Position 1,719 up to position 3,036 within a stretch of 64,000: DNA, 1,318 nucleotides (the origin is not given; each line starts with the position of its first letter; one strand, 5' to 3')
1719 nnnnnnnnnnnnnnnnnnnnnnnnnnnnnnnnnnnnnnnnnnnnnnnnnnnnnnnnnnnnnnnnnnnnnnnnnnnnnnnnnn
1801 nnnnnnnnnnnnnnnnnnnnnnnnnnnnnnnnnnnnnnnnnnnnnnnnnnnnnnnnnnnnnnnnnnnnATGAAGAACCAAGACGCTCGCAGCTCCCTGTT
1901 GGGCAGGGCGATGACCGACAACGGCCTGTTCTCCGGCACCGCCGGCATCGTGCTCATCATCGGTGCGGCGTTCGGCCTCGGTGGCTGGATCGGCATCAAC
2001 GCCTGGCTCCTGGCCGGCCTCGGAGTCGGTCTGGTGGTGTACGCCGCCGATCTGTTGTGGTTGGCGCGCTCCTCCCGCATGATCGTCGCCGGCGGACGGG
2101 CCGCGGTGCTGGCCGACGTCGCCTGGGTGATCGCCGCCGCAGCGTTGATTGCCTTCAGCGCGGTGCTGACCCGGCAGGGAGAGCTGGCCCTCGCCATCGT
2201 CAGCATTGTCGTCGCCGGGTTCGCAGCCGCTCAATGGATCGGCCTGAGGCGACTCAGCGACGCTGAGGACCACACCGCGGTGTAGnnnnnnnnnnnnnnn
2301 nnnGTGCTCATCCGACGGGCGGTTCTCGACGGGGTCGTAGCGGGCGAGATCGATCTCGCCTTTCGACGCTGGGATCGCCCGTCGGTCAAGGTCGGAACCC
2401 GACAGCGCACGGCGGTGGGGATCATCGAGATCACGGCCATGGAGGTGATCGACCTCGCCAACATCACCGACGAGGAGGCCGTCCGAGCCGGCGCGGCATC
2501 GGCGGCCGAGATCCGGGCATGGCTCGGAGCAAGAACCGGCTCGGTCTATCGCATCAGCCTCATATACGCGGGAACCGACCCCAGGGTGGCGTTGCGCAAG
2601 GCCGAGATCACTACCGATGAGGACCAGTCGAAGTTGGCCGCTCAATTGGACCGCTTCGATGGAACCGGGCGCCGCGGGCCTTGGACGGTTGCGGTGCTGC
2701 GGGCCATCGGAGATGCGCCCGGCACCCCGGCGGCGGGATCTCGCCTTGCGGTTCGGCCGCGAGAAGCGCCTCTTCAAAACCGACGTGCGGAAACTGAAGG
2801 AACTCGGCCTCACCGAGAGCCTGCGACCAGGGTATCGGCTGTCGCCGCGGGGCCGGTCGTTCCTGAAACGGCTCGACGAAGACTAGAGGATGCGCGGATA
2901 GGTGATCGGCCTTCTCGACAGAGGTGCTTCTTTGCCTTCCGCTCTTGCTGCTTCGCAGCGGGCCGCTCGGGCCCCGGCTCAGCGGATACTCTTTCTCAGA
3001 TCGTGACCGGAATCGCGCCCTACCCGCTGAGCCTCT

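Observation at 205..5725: Gtr-like three-component envelope glycosylation set (GT2 synthase, GtrA, GT-C) split by a divergent XRE/MmyB regulator pair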

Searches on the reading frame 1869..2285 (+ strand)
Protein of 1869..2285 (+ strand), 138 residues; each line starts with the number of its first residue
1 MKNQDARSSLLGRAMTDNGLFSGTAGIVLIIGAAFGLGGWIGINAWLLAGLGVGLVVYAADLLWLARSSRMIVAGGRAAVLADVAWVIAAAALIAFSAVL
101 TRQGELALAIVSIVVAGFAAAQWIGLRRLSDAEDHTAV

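Call 5: search_protein_families(library=pfam, proteins=[window:1869-2285:+], max_evalue=0.01)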
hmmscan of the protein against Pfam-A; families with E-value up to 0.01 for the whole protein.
window:1869-2285:+ (138 aa): 0 families

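Call 6: search_protein_families(library=ncbifam, proteins=[window:1869-2285:+], max_evalue=0.01)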
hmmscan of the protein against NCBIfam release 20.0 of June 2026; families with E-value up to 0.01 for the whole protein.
window:1869-2285:+ (138 aa): 0 families
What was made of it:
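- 1869..2285 (+): 138-aa four-helix membrane protein (alternative start ATG 1911), the divergent partner of the regulator. No Pfam or NCBIfam hit (calls 5, 6).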

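Call 43: find_homologous_proteins(query=window:1869-2285:+, max_evalue=0.001)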
Query window:1869-2285:+ (138 aa): 20 proteins with E <= 0.001 among 943 candidates.
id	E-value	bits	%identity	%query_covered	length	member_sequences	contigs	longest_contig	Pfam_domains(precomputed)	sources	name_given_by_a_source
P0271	1.5e-74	266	100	100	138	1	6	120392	-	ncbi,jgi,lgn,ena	-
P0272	3.4e-73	262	99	100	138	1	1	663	-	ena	-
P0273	2.6e-63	230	84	100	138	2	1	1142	-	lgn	-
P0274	5.2e-63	229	83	100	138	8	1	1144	-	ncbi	-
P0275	6.4e-59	216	80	100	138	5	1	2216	-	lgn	-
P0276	1.5e-49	185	68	99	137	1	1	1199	-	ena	-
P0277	1.7e-48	182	69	97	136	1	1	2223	-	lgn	-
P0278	6.8e-48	180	74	90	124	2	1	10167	-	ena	-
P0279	6.5e-46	174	72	93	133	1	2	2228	-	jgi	jgi:hypothetical protein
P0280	1.6e-45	172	96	70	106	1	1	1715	-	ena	-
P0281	3.5e-45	171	69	93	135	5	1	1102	-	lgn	-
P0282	3.6e-44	168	70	93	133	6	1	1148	-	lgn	-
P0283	6.5e-44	167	65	94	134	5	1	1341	-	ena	-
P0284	3.0e-43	165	62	98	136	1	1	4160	-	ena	-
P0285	4.0e-43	164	64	96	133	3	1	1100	-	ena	-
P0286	3.9e-40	155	62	96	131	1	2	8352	-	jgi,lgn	jgi:hypothetical protein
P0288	2.0e-8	52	42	96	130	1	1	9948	-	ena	-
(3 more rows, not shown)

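Call 44: find_encoding_contigs(protein=P0288, flank=6000, max_places=2)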
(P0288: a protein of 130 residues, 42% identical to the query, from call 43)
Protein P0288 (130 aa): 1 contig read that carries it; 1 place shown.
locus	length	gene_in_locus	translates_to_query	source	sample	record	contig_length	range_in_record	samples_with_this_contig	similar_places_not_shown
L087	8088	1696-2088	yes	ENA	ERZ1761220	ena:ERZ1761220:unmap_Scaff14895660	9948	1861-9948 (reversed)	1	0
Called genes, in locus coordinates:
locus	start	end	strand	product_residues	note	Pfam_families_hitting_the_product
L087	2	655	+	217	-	?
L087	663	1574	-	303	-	PF01841:Transglut_core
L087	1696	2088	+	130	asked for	-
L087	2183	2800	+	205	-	PF07978:NIPSNAP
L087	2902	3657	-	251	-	PF00753:Lactamase_B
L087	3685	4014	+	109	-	PF02627:CMD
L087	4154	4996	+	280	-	PF01636:APH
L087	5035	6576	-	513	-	PF00496:SBP_bac_5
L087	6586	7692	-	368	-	PF02746:MR_MLE_N, PF13378:MR_MLE_C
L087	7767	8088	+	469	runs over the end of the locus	PF01425:Amidase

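Call 45: find_encoding_contigs(protein=P0286, flank=6000, max_places=2)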
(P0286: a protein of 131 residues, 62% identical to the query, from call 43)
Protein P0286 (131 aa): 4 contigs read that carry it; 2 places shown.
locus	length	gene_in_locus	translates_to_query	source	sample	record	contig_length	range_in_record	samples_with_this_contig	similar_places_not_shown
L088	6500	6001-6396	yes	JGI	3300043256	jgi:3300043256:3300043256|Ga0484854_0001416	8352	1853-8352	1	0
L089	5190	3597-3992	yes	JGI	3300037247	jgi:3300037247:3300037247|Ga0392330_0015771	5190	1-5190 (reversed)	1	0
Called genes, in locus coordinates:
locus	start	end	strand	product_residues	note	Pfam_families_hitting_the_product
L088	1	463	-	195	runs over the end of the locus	-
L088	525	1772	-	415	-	PF05221:AdoHcyase, PF07991:KARI_N (faint), PF05221:AdoHcyase, PF00670:AdoHcyase_NAD, PF02826:2-Hacid_dh_C (weak)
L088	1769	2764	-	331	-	PF10432:bact-PGI_C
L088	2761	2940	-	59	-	PF03966:Trm112p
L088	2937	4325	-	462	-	PF02878:PGM_PMM_I, PF02879:PGM_PMM_II, PF02880:PGM_PMM_III, PF00408:PGM_PMM_IV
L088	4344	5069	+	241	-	PF13641:Glyco_tranf_2_3, PF00535:Glycos_transf_2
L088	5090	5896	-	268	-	PF13560:HTH_31, PF01381:HTH_3, PF17765:MLTR_LBD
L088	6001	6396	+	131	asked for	-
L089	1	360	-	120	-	?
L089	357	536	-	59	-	PF03966:Trm112p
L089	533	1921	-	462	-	PF02878:PGM_PMM_I, PF02879:PGM_PMM_II, PF02880:PGM_PMM_III, PF00408:PGM_PMM_IV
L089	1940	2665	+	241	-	PF13641:Glyco_tranf_2_3, PF00535:Glycos_transf_2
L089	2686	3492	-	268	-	PF13560:HTH_31, PF01381:HTH_3, PF17765:MLTR_LBD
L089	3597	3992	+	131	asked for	-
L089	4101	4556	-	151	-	PF04138:GtrA_DPMS_TM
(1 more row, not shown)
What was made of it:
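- All 4-TM homologs above 60% identity whose context was checked sit at this very site (call 45).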

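Call 75: find_encoding_contigs(protein=P0271, flank=4000, max_places=8)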
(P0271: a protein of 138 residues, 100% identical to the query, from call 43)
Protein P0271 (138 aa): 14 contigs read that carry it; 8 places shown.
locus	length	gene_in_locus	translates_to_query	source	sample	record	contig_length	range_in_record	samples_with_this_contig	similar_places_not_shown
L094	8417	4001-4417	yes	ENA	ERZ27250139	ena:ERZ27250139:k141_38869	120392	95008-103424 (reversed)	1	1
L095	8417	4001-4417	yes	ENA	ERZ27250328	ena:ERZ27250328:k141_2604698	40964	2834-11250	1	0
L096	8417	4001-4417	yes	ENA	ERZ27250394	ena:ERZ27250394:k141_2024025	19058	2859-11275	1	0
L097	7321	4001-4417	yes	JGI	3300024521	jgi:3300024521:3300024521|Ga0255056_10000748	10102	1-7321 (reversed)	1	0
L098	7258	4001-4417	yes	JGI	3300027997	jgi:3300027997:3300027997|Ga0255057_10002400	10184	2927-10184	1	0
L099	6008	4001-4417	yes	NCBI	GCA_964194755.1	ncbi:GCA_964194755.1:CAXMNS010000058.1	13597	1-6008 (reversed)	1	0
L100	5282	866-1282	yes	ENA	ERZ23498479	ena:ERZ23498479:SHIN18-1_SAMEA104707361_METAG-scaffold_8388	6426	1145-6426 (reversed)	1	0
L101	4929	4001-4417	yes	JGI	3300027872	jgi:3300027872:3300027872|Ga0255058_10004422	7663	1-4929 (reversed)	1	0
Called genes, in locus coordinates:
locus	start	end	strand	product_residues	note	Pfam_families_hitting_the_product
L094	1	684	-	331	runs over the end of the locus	PF10432:bact-PGI_C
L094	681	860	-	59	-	PF03966:Trm112p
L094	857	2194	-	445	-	PF02878:PGM_PMM_I, PF02879:PGM_PMM_II, PF02880:PGM_PMM_III, PF00408:PGM_PMM_IV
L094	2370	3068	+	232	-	PF13641:Glyco_tranf_2_3 (weak), PF00535:Glycos_transf_2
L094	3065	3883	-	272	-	PF13560:HTH_31, PF01381:HTH_3 (weak), PF17765:MLTR_LBD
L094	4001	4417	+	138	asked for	-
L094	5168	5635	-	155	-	PF04138:GtrA_DPMS_TM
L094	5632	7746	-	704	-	-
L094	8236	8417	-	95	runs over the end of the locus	PF20586:DUF6788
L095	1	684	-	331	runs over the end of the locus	PF10432:bact-PGI_C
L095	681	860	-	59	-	PF03966:Trm112p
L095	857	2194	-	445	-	PF02878:PGM_PMM_I, PF02879:PGM_PMM_II, PF02880:PGM_PMM_III, PF00408:PGM_PMM_IV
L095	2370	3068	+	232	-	PF13641:Glyco_tranf_2_3 (weak), PF00535:Glycos_transf_2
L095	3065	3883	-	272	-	PF13560:HTH_31, PF01381:HTH_3 (weak), PF17765:MLTR_LBD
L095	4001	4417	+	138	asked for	-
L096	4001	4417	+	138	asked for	-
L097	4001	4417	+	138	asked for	-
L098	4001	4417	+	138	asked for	-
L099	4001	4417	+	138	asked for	-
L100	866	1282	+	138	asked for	-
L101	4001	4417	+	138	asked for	-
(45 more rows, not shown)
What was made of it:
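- Checked: It could be TTG 5725, while gene callers on identical DNA chose a 704-aa product (call 75).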

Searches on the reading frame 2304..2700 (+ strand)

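Call 5: search_protein_families(library=pfam, proteins=[window:2304-2700:+], max_evalue=0.01)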
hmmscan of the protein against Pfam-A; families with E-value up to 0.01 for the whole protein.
window:2304-2700:+ (132 aa): 1 family
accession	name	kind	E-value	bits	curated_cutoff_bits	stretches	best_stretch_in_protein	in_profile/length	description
PF04266.20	ASCH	-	0.0059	17.7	21.2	1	8-72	8-78/103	ASCH domain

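Call 6: search_protein_families(library=ncbifam, proteins=[window:2304-2700:+], max_evalue=0.01)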
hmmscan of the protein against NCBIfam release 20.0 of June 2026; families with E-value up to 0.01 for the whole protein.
window:2304-2700:+ (132 aa): 0 families

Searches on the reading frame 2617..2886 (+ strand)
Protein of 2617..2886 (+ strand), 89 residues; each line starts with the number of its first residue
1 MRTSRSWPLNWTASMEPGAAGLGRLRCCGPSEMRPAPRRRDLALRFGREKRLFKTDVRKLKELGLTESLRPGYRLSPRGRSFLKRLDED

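Call 5: search_protein_families(library=pfam, proteins=[window:2617-2886:+], max_evalue=0.01)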
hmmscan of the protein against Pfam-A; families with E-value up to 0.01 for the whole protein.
window:2617-2886:+ (89 aa): 1 family
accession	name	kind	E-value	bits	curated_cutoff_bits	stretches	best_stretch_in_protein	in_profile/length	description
PF21715.3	CggR_N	-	0.00021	21.3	30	1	39-87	20-68/71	CggR N-terminal DNA binding domain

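Call 6: search_protein_families(library=ncbifam, proteins=[window:2617-2886:+], max_evalue=0.01)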
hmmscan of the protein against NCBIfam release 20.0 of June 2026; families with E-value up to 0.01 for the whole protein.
window:2617-2886:+ (89 aa): 0 families
